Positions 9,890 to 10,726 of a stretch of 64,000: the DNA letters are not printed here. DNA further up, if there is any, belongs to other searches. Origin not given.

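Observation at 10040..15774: dTMP/dTTP-synthesis supercluster containing a phage T4 gp1-like dNMP kinase plus HD, CYTH and HAD hydrolases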

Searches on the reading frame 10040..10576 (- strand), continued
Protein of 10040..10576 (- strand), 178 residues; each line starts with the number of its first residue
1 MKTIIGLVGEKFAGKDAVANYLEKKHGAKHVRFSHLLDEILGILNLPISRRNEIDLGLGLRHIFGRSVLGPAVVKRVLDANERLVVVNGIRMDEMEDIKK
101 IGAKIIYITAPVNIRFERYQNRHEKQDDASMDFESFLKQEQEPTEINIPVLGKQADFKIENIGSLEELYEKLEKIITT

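Call 12: search_solved_structures(query=A1, max_evalue=10, show_alignments=4)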
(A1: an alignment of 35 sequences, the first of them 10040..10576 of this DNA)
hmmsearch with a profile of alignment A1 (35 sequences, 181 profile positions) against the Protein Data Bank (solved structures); distinct sequences matched with E-value up to 10: 17.
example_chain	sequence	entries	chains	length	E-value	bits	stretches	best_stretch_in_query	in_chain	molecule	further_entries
3lw7_A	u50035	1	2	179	8.1e-15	58.4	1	7-179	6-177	Adenylate kinase related protein (AdkA-like)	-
3h0k_A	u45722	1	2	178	8.7e-15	58.3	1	7-179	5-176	UPF0200 protein SSO1041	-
1dek_A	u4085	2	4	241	6.4e-05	26.1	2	4-33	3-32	DEOXYNUCLEOSIDE MONOPHOSPHATE KINASE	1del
2grj_A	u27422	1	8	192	0.0022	21.1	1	2-45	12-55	Dephospho-CoA kinase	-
2if2_A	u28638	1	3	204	0.0047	20.1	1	94-180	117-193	Dephospho-CoA kinase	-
3adk_A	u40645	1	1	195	0.068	16.3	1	3-178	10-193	ADENYLATE KINASE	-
8x1g_A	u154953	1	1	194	0.12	15.4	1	3-177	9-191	Adenylate kinase isoenzyme 1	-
9d2f_A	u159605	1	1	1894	0.13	15.4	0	5-39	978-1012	Adenylate kinase 9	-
7x7s_A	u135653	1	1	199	0.14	15.2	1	3-177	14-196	Adenylate kinase isoenzyme 1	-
1z83_A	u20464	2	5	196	0.19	14.8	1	3-175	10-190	Adenylate kinase 1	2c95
4r4u_A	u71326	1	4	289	0.75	12.9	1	34-79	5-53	Acyl-CoA thioesterase II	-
5xz2_A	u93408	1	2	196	0.75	12.9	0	97-179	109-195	Adenylate kinase isoenzyme 1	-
5xru_A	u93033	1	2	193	0.87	12.7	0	103-177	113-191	adenylate kinase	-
1uf9_A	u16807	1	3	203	0.95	12.5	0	151-179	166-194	TT1252 protein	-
5g3z_A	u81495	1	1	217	0.98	12.5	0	3-45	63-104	ADENYLATE KINSE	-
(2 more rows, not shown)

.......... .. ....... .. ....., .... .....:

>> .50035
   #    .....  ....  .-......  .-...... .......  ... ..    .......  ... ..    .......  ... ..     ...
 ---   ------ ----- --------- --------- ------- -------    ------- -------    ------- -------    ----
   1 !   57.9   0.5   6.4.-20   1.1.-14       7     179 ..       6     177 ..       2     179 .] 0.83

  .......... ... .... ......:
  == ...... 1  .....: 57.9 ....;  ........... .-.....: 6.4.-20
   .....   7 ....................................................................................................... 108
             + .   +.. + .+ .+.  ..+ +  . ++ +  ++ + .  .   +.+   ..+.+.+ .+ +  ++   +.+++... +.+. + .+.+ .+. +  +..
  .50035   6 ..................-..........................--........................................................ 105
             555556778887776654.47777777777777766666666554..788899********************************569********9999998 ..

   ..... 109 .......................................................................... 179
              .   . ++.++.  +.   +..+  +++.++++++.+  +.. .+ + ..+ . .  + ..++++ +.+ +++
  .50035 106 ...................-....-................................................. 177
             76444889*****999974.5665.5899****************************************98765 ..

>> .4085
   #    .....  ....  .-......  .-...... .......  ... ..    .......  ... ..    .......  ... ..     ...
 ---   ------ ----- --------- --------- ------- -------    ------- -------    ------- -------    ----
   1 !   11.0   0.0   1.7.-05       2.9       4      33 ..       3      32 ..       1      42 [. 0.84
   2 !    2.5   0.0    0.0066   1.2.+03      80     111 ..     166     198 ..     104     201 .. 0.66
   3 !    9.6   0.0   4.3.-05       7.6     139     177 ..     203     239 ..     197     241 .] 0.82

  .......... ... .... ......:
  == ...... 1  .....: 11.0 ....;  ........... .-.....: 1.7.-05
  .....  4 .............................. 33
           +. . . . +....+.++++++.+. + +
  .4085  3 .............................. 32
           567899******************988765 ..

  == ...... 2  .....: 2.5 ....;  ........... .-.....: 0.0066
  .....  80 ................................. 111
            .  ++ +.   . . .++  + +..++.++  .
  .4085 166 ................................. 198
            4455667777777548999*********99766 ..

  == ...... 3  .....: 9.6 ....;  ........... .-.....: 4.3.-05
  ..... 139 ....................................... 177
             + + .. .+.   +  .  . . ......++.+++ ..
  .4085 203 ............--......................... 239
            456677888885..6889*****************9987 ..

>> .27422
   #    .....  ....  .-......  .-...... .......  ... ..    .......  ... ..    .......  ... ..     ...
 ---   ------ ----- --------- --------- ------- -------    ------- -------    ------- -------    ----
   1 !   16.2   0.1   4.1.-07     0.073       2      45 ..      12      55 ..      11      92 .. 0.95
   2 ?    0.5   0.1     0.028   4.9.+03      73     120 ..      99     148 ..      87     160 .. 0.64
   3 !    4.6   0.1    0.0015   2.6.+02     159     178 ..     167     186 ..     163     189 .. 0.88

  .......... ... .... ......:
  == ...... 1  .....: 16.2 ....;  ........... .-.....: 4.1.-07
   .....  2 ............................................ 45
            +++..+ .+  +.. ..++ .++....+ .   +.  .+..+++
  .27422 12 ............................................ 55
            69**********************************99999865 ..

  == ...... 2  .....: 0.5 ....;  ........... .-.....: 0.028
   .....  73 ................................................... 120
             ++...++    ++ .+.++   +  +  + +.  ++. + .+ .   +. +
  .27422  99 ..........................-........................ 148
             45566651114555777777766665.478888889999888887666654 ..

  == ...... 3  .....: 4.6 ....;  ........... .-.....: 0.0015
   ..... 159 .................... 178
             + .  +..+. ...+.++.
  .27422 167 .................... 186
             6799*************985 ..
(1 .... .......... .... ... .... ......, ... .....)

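Call 13: search_dna_similar(query=window:10040-10576:-, collection=phages, mode=protein, max_evalue=0.001, max_rows=30)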
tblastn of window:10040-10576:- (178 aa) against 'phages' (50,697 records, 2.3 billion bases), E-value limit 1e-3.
No match.

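Call 16: find_encoding_contigs(protein=P0119, flank=10000, max_places=2)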
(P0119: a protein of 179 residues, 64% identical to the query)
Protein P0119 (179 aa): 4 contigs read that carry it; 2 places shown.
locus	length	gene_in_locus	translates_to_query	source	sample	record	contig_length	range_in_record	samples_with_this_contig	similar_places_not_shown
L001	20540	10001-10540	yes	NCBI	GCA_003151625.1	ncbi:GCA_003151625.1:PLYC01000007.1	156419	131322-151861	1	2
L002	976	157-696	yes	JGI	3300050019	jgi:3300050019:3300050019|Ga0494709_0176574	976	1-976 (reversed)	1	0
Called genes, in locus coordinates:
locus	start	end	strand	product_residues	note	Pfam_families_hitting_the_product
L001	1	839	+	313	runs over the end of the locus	-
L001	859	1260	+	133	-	PF00072:Response_reg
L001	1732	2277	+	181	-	PF04307:YdjM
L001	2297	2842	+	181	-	PF02357:NusG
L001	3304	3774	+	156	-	PF03946:Ribosomal_L11_N, PF00298:Ribosomal_L11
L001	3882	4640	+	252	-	PF01145:Band_7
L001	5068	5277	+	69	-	-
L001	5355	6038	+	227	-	PF00687:Ribosomal_L1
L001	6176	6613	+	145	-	PF00072:Response_reg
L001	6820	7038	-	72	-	-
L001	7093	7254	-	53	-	-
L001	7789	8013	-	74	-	-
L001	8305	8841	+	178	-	PF00383:dCMP_cyt_deam_1, PF14437:MafB19-deam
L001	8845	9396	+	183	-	PF13238:AAA_18, PF13207:AAA_17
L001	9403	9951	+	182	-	PF00692:dUTPase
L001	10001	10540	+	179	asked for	PF13238:AAA_18 (weak), PF21448:DNMK (faint)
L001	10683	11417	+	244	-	PF02223:Thymidylate_kin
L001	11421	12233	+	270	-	PF00303:Thymidylat_synt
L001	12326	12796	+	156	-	PF00186:DHFR_1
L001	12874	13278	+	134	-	-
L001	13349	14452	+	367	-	PF03462:PCRF, PF00472:RF-1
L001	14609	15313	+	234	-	PF02463:SMC_N (weak), PF00005:ABC_tran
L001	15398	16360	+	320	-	PF18075:FtsX_ECD, PF02687:FtsX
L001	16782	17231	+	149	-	PF01281:Ribosomal_L9_N, PF03948:Ribosomal_L9_C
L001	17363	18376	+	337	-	PF10648:Gmad2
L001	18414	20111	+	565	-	PF06418:CTP_synth_N, PF01656:CbiA (weak), PF07722:Peptidase_C26 (faint), PF00117:GATase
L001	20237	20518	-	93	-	PF01016:Ribosomal_L27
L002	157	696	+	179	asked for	PF13238:AAA_18 (weak), PF21448:DNMK (faint)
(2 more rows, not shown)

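Call 17: find_encoding_contigs(protein=P0009, flank=8000, max_places=1)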
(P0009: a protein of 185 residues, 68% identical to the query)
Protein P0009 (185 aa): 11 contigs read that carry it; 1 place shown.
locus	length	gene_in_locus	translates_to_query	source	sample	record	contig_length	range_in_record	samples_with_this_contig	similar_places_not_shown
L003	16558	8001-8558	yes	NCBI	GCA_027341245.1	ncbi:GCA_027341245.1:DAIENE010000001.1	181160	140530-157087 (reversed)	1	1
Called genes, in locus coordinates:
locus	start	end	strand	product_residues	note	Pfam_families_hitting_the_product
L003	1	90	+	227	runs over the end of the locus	PF00687:Ribosomal_L1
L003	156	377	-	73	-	-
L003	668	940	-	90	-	-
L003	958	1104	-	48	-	-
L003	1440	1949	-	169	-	-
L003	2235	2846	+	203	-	PF06559:DCD_N (faint), PF22769:DCD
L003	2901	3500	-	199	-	PF00877:NLPC_P60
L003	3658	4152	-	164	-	PF00186:DHFR_1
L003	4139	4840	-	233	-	PF00702:Hydrolase, PF12710:HAD (faint), PF13419:HAD_2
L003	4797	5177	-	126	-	PF05014:Nuc_deoxyrib_tr (weak)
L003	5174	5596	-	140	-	PF00293:NUDIX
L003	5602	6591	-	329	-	PF00303:Thymidylat_synt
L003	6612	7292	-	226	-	PF01928:CYTH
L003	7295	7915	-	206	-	PF12917:YfbR-like, PF13023:HD_3, PF01966:HD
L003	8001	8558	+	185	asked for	PF21448:DNMK (faint)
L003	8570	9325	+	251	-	PF02223:Thymidylate_kin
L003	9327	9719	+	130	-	-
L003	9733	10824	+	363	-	PF03462:PCRF, PF00472:RF-1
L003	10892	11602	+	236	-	PF00005:ABC_tran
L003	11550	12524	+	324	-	PF18075:FtsX_ECD, PF02687:FtsX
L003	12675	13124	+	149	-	PF01281:Ribosomal_L9_N, PF03948:Ribosomal_L9_C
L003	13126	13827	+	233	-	-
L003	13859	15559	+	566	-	PF06418:CTP_synth_N, PF01656:CbiA (weak), PF00117:GATase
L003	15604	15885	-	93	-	PF01016:Ribosomal_L27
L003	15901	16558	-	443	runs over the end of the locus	PF01555:N6_N4_Mtase (weak), PF01170:UPF0020, PF13847:Methyltransf_31 (weak)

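Call 18: find_encoding_contigs(protein=P0064, flank=8000, max_places=1)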
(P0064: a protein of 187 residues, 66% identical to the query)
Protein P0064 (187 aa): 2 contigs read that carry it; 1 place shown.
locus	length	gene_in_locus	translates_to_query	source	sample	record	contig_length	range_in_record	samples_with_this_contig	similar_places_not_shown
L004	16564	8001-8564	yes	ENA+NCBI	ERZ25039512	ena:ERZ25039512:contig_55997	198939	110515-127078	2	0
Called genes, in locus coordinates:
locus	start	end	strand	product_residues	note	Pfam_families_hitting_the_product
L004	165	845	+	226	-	PF00687:Ribosomal_L1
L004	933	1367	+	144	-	PF00072:Response_reg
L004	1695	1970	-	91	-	-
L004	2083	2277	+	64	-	-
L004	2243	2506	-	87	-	-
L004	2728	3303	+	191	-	PF06559:DCD_N (weak), PF22769:DCD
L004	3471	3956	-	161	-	PF00186:DHFR_1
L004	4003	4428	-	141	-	PF05014:Nuc_deoxyrib_tr (weak)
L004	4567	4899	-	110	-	-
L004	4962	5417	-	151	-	PF00293:NUDIX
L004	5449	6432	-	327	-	PF00303:Thymidylat_synt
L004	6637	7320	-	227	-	PF01928:CYTH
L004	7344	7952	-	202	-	PF12917:YfbR-like, PF13023:HD_3, PF01966:HD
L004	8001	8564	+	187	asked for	PF21448:DNMK (faint)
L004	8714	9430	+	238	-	PF01712:dNK (weak), PF02223:Thymidylate_kin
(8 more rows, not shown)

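Call 19: find_encoding_contigs(protein=P0080, flank=8000, max_places=1)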
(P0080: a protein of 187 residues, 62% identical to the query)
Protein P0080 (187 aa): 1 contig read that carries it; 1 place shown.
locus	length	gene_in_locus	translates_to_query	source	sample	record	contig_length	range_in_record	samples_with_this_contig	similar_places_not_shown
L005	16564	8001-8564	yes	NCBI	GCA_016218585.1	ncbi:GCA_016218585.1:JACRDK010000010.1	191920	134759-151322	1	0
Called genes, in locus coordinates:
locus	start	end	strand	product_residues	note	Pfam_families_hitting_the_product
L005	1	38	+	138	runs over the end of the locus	PF00072:Response_reg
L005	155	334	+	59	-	PF00584:SecE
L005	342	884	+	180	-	PF04307:YdjM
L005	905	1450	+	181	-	PF02357:NusG, PF00467:KOW (weak)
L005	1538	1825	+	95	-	-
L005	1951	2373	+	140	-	PF03946:Ribosomal_L11_N, PF00298:Ribosomal_L11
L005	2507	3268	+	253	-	PF01145:Band_7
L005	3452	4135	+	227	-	PF00687:Ribosomal_L1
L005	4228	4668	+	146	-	PF00072:Response_reg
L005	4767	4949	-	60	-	-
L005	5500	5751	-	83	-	-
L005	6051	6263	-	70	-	-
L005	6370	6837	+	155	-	PF00383:dCMP_cyt_deam_1, PF14437:MafB19-deam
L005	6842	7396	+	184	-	PF13207:AAA_17, PF13238:AAA_18 (weak)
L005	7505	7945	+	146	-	PF00692:dUTPase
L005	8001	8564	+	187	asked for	PF21448:DNMK (faint), PF13238:AAA_18 (weak)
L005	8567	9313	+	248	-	PF02223:Thymidylate_kin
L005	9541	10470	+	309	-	PF00303:Thymidylat_synt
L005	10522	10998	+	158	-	PF00186:DHFR_1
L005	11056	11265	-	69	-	-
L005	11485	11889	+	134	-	-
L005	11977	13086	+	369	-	PF03462:PCRF, PF00472:RF-1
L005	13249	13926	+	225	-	PF02463:SMC_N (weak), PF00005:ABC_tran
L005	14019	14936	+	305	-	PF18075:FtsX_ECD, PF02687:FtsX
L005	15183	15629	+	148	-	PF01281:Ribosomal_L9_N, PF03948:Ribosomal_L9_C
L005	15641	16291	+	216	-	PF18933:PsbP_2 (weak)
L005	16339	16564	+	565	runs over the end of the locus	PF06418:CTP_synth_N, PF01656:CbiA (weak), PF07722:Peptidase_C26 (faint), PF00117:GATase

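Call 21: predict_structure(alignment_id=A1)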
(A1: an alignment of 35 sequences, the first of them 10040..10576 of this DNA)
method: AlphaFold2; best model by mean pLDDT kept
length: 178 residues; sequences in the alignment: 35
mean_pLDDT: 91.2   pTM: 0.84
mean pLDDT of the five models: 91.2, 90.7, 90.4, 90.0, 90.0
residues with pLDDT >= 90: 121; 70-90: 55; 50-70: 2; < 50: 0
segments of 3 or more residues with pLDDT < 50: none
pLDDT, mean of each block of 10 residues (from residue 1): 93 94 97 91 91 89 87 94 95 91 97 92 76 87 85 96 95 94
secondary structure, 60 per line:
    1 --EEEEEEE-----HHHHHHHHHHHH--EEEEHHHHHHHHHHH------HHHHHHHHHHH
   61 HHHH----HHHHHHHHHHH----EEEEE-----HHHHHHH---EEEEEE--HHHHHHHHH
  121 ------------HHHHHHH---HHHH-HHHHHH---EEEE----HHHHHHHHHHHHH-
elements in order: E3-9 H15-26 E29-32 H33-43 H50-64 H69-79 E84-88 H94-100 E104-109 H112-120 H133-139 H143-146 H148-153 E157-160 H165-177

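Call 23: search_protein_representatives(alignment_id=A1)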
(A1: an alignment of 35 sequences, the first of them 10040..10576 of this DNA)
Query: 35 sequences, 181 profile positions. Proteins with E-value up to 0.001 (for the whole library): 5397; up to 1e-10: 1852; up to 1e-30: 197. The best 150 are listed.
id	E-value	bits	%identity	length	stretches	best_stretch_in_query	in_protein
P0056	1.0e-85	302.5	-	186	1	1-179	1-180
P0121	3.5e-67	242.1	-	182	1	2-177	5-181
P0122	5.5e-67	241.5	-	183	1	2-179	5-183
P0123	6.3e-67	241.3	-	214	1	1-145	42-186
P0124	8.4e-63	227.8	-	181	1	3-179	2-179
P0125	2.2e-54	200.4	-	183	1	2-177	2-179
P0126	1.1e-53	198.2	-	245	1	2-180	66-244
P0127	2.0e-53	197.2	-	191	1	2-175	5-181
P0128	7.3e-52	192.2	-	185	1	2-179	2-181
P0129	1.2e-50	188.2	-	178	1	3-176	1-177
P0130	2.1e-50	187.4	-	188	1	1-177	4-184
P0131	3.1e-50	186.9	-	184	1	2-180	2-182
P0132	1.7e-47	177.9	-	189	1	1-180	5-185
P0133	1.8e-47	177.8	-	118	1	69-179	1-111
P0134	1.4e-45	171.7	-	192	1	3-176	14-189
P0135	1.5e-45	171.6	-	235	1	2-178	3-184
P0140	7.7e-44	166.0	-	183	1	2-179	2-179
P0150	8.0e-42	159.5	-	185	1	1-179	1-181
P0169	6.0e-39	150.1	-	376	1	2-177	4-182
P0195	3.4e-37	144.4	-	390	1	2-179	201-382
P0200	1.1e-36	142.8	-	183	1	2-179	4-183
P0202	1.1e-36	142.7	-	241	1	2-180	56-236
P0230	4.3e-35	137.5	-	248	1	1-179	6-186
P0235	7.0e-35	136.8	-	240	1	1-173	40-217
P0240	2.3e-34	135.2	-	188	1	2-179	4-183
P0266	1.1e-32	129.7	-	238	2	64-178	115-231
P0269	1.3e-32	129.4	-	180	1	2-176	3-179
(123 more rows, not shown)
